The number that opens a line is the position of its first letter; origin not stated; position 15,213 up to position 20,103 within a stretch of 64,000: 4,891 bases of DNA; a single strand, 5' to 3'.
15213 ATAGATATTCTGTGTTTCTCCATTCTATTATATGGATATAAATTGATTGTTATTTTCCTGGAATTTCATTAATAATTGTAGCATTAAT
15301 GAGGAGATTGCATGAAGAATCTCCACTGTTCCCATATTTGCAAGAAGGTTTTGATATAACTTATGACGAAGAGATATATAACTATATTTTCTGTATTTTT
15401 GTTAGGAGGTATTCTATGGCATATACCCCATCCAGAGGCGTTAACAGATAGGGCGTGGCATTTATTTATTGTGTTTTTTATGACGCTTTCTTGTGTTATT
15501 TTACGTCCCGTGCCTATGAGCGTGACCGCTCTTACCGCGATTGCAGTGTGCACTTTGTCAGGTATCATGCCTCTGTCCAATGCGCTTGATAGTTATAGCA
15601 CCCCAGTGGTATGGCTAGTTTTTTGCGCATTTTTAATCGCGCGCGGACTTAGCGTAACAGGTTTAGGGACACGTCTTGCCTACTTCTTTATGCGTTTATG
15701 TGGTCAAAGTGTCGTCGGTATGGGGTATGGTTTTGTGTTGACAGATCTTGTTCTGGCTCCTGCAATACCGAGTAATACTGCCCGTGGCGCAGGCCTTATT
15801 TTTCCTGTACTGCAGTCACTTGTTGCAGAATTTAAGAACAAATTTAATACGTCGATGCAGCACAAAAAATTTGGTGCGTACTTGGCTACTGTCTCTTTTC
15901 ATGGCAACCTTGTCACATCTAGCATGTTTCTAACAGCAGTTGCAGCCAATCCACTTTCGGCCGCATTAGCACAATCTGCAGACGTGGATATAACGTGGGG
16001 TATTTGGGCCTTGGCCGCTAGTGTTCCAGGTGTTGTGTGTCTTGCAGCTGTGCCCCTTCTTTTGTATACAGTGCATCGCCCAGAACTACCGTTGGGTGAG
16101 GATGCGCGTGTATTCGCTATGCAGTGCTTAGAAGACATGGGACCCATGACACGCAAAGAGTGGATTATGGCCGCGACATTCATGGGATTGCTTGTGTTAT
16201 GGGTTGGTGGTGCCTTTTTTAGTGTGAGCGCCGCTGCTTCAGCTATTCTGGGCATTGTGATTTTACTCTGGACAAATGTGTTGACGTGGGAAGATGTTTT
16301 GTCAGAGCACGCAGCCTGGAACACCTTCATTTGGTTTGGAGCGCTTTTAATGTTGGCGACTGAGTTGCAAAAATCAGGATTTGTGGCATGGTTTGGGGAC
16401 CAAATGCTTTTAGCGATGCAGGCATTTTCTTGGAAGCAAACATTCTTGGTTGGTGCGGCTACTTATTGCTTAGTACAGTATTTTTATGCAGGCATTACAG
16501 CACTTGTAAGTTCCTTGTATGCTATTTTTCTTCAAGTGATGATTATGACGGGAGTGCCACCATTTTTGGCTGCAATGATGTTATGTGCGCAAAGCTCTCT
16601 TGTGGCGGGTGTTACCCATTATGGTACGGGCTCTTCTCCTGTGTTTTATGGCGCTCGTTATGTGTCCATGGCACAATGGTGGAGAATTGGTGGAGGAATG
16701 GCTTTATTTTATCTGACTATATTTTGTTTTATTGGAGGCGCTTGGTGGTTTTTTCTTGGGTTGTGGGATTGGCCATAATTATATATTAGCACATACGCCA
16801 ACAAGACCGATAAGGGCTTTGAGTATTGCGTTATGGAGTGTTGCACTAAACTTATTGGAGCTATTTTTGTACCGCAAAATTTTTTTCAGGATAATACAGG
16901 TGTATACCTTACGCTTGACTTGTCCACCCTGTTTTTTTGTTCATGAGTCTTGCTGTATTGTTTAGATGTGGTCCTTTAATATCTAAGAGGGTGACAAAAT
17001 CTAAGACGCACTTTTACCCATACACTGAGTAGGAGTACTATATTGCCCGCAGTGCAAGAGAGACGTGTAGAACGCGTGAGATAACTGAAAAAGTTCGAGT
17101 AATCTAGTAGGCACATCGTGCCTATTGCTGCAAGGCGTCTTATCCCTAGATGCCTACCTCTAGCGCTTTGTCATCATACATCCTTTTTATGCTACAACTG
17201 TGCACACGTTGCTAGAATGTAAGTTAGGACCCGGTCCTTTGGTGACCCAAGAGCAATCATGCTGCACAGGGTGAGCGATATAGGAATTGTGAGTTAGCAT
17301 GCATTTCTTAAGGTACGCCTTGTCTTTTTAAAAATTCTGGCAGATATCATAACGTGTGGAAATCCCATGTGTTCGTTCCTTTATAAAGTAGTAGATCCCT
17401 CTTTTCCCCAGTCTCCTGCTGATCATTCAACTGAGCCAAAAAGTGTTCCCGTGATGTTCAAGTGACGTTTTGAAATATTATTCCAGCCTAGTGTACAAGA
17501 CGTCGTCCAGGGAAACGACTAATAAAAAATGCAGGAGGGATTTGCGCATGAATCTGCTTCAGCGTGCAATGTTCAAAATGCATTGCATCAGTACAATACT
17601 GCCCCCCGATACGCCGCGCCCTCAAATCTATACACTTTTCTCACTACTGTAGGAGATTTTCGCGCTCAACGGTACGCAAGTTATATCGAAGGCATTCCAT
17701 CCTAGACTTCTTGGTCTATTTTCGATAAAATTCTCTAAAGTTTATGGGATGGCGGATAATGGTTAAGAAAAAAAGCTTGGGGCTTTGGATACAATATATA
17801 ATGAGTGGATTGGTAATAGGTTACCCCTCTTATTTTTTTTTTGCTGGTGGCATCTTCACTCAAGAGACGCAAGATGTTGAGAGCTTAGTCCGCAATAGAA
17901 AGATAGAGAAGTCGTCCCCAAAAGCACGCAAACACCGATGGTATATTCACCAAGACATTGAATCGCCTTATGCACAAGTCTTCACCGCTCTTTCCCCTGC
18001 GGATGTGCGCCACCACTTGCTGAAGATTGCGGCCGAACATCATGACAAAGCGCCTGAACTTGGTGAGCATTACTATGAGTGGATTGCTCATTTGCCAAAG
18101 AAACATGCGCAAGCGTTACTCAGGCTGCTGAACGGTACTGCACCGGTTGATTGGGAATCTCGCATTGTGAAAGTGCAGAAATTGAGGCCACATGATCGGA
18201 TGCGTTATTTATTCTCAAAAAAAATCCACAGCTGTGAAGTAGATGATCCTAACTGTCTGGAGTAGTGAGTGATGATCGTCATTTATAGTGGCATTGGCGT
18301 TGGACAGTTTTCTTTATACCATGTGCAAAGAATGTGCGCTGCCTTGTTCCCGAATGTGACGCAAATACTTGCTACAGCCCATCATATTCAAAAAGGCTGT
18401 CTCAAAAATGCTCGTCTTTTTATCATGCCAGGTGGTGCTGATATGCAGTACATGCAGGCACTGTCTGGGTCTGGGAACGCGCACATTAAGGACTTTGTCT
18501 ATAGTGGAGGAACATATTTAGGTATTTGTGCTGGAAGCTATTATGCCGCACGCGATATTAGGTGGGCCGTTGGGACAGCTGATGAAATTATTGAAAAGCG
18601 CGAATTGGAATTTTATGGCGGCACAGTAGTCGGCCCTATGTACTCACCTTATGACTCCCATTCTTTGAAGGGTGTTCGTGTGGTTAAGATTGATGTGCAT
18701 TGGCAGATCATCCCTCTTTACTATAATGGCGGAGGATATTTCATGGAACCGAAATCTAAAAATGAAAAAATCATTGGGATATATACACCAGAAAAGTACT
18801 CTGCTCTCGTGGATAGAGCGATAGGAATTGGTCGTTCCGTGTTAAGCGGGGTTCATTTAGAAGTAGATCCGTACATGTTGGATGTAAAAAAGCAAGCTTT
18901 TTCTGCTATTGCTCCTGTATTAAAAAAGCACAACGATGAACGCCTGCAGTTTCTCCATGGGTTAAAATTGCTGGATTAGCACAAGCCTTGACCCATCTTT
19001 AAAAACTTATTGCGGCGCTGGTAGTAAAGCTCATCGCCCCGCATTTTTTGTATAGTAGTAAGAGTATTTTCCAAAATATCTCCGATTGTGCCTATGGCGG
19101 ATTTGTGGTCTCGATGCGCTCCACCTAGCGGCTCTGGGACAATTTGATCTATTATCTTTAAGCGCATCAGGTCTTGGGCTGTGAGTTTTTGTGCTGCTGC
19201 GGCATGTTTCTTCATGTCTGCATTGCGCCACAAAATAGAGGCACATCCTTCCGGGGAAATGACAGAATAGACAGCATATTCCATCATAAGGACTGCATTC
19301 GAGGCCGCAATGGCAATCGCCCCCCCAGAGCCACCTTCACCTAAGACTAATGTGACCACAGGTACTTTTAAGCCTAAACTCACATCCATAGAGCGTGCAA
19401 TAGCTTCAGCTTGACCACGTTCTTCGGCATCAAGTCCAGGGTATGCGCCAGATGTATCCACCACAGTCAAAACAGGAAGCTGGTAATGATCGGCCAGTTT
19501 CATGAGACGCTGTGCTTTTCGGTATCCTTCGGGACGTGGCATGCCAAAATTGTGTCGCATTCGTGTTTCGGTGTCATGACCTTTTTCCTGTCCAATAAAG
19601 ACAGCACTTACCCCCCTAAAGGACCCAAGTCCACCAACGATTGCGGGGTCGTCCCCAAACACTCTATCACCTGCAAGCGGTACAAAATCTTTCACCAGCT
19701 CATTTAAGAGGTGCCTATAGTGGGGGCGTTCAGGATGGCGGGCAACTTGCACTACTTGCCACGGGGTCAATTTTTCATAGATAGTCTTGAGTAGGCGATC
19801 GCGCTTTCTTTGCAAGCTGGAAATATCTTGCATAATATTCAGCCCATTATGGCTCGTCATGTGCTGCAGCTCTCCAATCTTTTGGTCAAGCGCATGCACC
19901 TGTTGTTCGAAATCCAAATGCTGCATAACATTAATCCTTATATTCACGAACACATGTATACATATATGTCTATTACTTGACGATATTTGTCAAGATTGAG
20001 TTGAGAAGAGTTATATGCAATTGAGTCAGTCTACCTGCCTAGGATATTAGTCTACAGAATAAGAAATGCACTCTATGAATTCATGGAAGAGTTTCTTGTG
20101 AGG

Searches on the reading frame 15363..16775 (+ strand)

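Call 51: search_protein_families(library=pfam, proteins=[window:15363-16775:+], max_evalue=0.0001)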
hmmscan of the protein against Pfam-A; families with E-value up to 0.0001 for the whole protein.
window:15363-16775:+ (471 aa): 2 families
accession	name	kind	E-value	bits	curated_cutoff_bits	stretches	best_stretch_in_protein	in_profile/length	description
PF00939.25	Na_sulph_symp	-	1.2e-129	433.8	27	1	7-468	6-472/472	Sodium:sulfate symporter transmembrane region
PF03600.22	CitMHS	-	5.2e-17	62.4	31.9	1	44-385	3-304/336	Citrate transporter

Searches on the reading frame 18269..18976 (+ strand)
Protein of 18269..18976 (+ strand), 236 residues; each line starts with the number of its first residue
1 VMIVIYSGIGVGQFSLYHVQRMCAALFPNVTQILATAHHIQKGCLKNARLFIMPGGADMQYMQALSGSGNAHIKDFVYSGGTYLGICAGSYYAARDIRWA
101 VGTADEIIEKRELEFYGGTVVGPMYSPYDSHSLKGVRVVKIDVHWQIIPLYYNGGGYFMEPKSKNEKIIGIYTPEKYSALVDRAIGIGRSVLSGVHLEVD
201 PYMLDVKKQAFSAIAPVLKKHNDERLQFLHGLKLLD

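Call 51: search_protein_families(library=pfam, proteins=[window:18269-18976:+], max_evalue=0.0001)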
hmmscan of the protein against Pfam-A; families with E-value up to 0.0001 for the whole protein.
window:18269-18976:+ (236 aa): 1 family
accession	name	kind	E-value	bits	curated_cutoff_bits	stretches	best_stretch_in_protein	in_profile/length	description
PF09825.15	BPL_N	-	3.4e-49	167.7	24.2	1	1-231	1-256/283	Biotin-protein ligase, N terminal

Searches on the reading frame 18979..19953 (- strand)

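Call 51: search_protein_families(library=pfam, proteins=[window:18979-19953:-], max_evalue=0.0001)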
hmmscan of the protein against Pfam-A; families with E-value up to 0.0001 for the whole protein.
window:18979-19953:- (325 aa): 2 families
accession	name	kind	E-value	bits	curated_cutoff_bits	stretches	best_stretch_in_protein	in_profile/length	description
PF03255.19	ACCA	-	4e-133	443.8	23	1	13-321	2-310/310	Acetyl co-enzyme A carboxylase carboxyltransferase-like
PF01039.27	Carboxyl_trans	-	5.6e-16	58.7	22.3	1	104-261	283-443/493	Carboxyl transferase domain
